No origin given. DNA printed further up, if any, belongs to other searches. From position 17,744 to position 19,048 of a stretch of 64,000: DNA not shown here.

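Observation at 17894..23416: Candidate uncharacterised three-gene defence locus: PD-(D/E)xK protein, wH+TM protein and Mrr-nuclease::STAND giant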

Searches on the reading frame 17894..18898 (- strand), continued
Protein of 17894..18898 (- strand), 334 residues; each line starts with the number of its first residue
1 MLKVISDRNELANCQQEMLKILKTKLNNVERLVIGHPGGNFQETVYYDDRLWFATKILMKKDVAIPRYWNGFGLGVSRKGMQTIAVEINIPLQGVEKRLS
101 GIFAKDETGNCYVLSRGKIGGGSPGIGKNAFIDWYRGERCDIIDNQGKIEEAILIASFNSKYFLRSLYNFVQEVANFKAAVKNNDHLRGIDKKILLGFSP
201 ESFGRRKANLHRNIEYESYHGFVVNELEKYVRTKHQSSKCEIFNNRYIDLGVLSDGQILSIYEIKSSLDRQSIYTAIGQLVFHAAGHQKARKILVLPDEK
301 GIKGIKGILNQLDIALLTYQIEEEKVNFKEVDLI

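Call 91: get_annotated_region(hit=H4, flank=8000)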
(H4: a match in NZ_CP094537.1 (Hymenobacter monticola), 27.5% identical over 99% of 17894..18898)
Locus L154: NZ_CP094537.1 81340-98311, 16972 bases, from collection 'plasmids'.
description: Hymenobacter monticola strain KACC 22596 plasmid unnamed3, complete sequence
organism: Hymenobacter monticola (NCBI taxid 1705399)
taxonomy: Bacteria; Bacteroidota; Cytophagia; Cytophagales; Hymenobacteraceae; Hymenobacter; Hymenobacter monticola
host: -; source: Single cell,a pond on the Huanglong mountain; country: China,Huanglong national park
typing (MOB-suite, as given by PLSDB): non-mobilizable
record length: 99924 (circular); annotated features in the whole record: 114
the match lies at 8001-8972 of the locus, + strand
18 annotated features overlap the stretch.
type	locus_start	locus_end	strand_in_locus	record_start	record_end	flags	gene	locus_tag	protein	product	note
CDS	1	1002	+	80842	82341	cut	-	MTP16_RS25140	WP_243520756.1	lipopolysaccharide kinase InaA family protein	-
CDS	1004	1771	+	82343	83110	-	-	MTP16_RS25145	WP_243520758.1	DUF475 domain-containing protein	-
CDS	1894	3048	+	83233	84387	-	-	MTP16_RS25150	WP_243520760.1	hypothetical protein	-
CDS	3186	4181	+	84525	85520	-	-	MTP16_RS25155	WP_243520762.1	hypothetical protein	-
CDS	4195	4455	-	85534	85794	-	-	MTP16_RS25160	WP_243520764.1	hypothetical protein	-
CDS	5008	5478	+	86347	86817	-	umuD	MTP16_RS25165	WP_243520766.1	translesion error-prone DNA polymerase V autoproteolytic subunit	-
CDS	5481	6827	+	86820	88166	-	-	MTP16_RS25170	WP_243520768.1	Y-family DNA polymerase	-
CDS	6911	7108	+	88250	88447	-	-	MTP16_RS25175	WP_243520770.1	hypothetical protein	-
CDS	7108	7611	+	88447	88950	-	-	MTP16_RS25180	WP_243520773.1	hypothetical protein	-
CDS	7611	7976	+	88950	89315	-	-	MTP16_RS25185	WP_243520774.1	hypothetical protein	-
CDS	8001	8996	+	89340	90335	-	-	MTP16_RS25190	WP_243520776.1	hypothetical protein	-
CDS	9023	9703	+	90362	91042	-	-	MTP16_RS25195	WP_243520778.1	hypothetical protein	-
CDS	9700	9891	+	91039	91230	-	-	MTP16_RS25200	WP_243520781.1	hypothetical protein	-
CDS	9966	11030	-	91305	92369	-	-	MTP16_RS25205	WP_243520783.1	SIR2 family protein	-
CDS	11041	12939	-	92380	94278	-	-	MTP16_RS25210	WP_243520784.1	Piwi domain-containing protein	-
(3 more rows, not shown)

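Call 92: search_protein_families(library=pfam, proteins=[L154:7611-7976:+, L154:7108-7611:+, L154:9023-9703:+], max_evalue=0.01)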
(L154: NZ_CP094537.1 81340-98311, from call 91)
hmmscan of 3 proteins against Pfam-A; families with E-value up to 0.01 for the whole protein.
L154:7611-7976:+ (121 aa): 0 families

L154:7108-7611:+ (167 aa): 0 families

L154:9023-9703:+ (226 aa): 0 families

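Call 106: search_protein_families(library=padloc, alignment_id=A5, max_evalue=0.01)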
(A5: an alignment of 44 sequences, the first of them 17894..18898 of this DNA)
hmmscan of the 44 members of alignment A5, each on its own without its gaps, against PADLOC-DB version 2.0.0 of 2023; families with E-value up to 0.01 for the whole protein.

A. member 1, window:17894-18898:- (334 aa): 0 families

B. families by the number of members that match (of 44 scanned): 5 families
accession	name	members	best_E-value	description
PDLC01887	CARF4--CARF_PDDEXK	2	4.5e-05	-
PDLC00135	GajB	1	0.0011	UrvD helicase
PDLC01043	CorA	1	0.0025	CorA-like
PDLC01090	C3a194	1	0.0051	AA transporter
PDLC01174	CorA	1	0.0064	CorA-like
